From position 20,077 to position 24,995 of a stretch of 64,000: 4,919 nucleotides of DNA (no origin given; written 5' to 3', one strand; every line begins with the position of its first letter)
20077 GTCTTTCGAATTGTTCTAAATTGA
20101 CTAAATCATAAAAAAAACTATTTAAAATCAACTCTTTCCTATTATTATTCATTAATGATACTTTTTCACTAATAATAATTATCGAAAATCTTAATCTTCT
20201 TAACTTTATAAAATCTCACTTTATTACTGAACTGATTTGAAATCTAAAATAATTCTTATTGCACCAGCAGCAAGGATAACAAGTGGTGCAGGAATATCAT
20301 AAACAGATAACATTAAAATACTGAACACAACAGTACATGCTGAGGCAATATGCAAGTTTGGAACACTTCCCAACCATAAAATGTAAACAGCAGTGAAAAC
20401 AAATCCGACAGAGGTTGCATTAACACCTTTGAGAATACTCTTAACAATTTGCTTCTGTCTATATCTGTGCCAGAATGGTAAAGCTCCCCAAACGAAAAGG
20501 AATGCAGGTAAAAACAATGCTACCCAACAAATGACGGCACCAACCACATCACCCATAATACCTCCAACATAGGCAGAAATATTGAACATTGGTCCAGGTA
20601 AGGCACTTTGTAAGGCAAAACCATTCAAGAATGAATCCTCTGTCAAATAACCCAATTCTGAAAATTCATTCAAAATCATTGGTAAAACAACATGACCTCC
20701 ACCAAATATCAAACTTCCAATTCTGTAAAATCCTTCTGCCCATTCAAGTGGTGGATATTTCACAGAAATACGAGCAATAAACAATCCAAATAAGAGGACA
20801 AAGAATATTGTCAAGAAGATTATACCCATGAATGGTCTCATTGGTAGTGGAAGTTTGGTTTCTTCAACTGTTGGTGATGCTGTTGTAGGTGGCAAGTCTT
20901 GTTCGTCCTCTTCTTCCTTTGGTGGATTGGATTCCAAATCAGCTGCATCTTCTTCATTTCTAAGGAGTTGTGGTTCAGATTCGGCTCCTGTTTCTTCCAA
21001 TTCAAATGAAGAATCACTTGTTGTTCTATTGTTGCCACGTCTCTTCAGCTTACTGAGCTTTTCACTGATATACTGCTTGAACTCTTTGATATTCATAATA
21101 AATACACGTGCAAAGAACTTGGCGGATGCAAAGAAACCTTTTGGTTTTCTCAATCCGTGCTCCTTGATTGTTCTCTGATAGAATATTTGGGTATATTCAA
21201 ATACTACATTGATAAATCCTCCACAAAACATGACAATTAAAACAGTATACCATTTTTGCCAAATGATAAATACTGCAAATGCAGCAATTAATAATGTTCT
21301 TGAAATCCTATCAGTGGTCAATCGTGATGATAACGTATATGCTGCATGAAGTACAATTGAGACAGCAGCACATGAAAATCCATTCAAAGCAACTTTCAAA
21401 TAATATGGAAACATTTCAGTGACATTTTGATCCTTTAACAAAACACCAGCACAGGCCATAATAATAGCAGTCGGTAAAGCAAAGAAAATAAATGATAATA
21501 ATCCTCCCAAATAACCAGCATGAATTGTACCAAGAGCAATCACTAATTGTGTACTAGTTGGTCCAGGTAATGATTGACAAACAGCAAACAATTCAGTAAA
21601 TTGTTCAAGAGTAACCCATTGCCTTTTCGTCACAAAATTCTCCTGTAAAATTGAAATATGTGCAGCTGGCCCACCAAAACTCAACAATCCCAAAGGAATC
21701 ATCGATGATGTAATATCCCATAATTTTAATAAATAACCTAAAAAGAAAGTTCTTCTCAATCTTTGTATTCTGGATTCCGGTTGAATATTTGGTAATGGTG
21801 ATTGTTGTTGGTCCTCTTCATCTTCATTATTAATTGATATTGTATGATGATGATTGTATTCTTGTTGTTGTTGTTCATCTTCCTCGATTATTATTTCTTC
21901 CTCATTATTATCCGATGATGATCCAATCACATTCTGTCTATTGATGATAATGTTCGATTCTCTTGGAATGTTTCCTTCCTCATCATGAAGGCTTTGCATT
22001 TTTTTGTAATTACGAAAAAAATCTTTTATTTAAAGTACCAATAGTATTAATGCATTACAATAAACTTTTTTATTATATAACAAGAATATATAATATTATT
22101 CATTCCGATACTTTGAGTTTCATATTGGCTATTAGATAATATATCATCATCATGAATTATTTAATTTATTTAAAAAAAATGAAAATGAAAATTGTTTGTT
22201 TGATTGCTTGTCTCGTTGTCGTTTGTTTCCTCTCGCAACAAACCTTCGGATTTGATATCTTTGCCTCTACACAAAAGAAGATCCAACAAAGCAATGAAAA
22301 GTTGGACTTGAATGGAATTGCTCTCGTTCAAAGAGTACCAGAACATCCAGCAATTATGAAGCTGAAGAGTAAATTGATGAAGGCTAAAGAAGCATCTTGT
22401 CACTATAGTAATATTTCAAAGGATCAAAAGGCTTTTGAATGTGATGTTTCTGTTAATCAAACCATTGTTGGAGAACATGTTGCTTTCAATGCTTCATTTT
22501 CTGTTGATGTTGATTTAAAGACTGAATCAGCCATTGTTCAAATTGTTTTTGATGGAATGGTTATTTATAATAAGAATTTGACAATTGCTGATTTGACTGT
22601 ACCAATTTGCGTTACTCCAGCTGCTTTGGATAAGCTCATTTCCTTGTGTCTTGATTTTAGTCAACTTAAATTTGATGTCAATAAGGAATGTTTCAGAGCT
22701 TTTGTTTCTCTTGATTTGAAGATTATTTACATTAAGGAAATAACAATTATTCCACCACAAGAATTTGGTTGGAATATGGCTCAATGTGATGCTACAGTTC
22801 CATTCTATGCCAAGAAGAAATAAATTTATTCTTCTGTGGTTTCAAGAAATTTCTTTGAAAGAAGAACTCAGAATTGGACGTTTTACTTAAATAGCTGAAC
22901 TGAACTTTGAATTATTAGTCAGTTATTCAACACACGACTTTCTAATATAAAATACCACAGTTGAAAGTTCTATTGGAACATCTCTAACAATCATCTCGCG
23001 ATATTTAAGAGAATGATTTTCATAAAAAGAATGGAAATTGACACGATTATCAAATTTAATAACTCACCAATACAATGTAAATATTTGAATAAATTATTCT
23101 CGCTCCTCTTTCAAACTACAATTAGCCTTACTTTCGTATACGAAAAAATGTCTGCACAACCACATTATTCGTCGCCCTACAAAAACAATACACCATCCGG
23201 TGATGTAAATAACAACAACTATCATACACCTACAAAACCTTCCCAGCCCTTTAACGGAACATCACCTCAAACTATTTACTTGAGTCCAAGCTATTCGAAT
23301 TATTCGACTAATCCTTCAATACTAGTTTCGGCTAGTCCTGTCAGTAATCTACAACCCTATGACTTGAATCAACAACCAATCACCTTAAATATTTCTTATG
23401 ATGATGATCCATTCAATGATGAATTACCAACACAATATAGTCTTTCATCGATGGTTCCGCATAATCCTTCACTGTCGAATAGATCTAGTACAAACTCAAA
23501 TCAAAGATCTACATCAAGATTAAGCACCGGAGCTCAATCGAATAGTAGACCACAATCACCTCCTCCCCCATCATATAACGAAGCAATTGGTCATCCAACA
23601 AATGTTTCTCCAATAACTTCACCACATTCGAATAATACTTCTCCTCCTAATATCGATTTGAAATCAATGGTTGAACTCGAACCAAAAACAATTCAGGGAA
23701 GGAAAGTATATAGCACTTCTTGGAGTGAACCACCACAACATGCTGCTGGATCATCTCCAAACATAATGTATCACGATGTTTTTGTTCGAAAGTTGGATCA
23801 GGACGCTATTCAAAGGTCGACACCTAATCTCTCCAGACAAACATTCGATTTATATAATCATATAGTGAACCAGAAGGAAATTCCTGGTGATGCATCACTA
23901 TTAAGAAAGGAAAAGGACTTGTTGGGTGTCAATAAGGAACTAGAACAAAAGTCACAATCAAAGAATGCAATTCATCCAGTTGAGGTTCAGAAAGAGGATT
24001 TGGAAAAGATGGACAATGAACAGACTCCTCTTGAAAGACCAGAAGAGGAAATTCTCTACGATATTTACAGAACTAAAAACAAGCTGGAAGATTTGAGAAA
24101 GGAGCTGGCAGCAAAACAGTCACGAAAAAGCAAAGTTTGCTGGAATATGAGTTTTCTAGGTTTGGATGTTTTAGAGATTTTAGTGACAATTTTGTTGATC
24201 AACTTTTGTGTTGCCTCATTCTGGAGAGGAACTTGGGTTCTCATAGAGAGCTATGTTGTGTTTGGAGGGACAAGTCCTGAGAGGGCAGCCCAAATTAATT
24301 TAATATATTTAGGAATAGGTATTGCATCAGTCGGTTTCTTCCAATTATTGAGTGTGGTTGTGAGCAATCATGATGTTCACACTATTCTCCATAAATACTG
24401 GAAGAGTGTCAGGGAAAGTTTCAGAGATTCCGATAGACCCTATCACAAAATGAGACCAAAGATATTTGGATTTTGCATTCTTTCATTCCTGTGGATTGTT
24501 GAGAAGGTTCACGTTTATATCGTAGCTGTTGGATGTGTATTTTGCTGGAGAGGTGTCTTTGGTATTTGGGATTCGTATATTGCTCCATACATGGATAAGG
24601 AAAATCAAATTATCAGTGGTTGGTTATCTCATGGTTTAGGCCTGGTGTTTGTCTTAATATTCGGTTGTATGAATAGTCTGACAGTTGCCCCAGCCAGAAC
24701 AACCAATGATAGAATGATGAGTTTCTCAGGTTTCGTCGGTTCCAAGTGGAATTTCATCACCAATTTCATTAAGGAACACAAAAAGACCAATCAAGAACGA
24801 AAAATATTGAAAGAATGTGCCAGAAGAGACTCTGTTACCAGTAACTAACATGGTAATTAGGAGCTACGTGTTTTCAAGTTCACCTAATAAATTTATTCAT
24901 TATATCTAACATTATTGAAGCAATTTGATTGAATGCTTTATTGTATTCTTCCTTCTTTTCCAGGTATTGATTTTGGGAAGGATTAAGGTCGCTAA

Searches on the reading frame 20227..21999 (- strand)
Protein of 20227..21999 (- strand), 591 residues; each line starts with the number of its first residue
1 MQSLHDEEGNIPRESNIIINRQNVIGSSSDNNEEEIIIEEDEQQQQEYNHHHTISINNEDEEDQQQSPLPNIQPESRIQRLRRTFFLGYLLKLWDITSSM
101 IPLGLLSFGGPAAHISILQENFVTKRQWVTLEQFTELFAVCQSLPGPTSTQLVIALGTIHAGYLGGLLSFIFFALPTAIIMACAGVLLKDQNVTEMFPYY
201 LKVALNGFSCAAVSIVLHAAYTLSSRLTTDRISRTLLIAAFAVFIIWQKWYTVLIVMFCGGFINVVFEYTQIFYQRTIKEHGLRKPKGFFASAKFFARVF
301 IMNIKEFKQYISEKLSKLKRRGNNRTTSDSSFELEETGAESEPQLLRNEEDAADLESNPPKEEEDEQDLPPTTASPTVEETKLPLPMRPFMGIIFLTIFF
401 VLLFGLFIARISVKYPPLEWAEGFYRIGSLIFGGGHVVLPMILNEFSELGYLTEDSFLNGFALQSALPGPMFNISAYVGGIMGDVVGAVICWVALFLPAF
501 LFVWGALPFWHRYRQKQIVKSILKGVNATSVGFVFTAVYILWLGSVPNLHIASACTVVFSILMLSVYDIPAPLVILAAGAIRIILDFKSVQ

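Call 53: search_protein_families(library=pfam, proteins=[window:20227-21999:-], max_evalue=0.0001)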
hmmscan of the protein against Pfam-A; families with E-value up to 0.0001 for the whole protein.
window:20227-21999:- (591 aa): 1 family
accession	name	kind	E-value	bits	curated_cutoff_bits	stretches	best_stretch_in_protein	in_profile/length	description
PF02417.20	Chromate_transp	-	2.8e-71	239.4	28.6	2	421-581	4-164/166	Chromate transporter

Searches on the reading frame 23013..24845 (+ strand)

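Call 53: search_protein_families(library=pfam, proteins=[window:23013-24845:+], max_evalue=0.0001)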
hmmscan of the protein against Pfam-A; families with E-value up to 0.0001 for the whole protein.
window:23013-24845:+ (611 aa): 1 family
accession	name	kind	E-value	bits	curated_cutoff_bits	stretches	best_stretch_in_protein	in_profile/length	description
PF15993.10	Fuseless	-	4.5e-09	36.6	25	1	495-556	240-297/298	Fuseless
